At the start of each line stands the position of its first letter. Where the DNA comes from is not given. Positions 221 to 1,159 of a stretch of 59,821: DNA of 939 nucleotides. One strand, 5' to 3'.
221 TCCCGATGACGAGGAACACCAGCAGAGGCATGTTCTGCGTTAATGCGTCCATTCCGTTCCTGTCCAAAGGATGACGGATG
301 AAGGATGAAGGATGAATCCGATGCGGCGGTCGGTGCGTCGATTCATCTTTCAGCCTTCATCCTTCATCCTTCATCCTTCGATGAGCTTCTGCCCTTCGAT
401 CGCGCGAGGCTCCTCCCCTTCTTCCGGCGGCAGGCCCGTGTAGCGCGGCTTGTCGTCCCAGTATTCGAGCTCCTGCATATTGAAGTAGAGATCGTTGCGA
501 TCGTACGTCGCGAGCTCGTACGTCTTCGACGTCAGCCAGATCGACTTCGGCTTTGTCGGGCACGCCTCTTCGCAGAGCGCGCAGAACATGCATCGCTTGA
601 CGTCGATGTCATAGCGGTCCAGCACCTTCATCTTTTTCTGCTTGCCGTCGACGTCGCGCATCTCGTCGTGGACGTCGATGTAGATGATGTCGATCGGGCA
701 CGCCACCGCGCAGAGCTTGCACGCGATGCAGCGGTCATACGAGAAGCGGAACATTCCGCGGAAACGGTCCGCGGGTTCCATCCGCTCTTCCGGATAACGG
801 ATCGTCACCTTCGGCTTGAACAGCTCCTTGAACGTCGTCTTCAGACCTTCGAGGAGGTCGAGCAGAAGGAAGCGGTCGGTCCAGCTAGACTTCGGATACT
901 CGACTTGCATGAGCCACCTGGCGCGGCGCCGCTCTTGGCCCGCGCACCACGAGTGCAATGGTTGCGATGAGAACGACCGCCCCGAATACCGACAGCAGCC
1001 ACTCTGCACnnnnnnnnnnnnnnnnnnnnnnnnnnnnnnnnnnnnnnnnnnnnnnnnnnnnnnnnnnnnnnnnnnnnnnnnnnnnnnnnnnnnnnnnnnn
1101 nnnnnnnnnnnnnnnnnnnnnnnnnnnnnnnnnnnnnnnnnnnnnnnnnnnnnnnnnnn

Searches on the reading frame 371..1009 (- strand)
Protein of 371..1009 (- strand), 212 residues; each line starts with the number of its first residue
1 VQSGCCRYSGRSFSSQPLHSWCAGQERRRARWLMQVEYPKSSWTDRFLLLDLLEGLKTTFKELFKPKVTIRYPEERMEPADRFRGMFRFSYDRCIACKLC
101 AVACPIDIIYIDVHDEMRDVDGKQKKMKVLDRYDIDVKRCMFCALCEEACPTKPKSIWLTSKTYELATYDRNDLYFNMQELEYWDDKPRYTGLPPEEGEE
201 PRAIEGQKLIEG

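Call 54: search_protein_families(library=pfam, proteins=[window:371-1009:-], max_evalue=0.001)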
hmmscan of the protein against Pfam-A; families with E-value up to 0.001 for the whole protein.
window:371-1009:- (212 aa): 11 families
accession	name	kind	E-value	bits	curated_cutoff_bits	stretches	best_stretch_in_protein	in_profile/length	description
PF00037.32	Fer4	-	3.1e-11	43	21.1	2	89-110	3-24/24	4Fe-4S binding domain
PF12838.12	Fer4_7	-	1.7e-10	41.6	27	1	93-153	1-51/52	4Fe-4S dicluster domain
PF14697.11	Fer4_21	-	2.2e-08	34.5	35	1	87-109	34-57/59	4Fe-4S dicluster domain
PF13237.11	Fer4_10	-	8.8e-08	32.4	25.5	1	89-151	4-53/53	4Fe-4S dicluster domain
PF13187.11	Fer4_9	-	1.2e-07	32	27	1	93-153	1-50/52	4Fe-4S dicluster domain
PF13183.11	Fer4_8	-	2.1e-07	31.8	27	1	92-153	3-67/68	4Fe-4S dicluster domain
PF12797.12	Fer4_2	-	6.3e-07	29.4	24.5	1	87-105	3-21/22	4Fe-4S binding domain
PF13484.11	Fer4_16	-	1.5e-05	26.1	30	1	93-152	1-65/66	4Fe-4S double cluster binding domain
PF12800.12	Fer4_4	-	5.3e-05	23.7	24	0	92-105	2-15/17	4Fe-4S binding domain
PF12837.12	Fer4_6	-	0.0002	21.6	25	1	87-108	2-23/24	4Fe-4S binding domain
PF13534.11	Fer4_17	-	0.00021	22.2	22.2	0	93-152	1-58/61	4Fe-4S dicluster domain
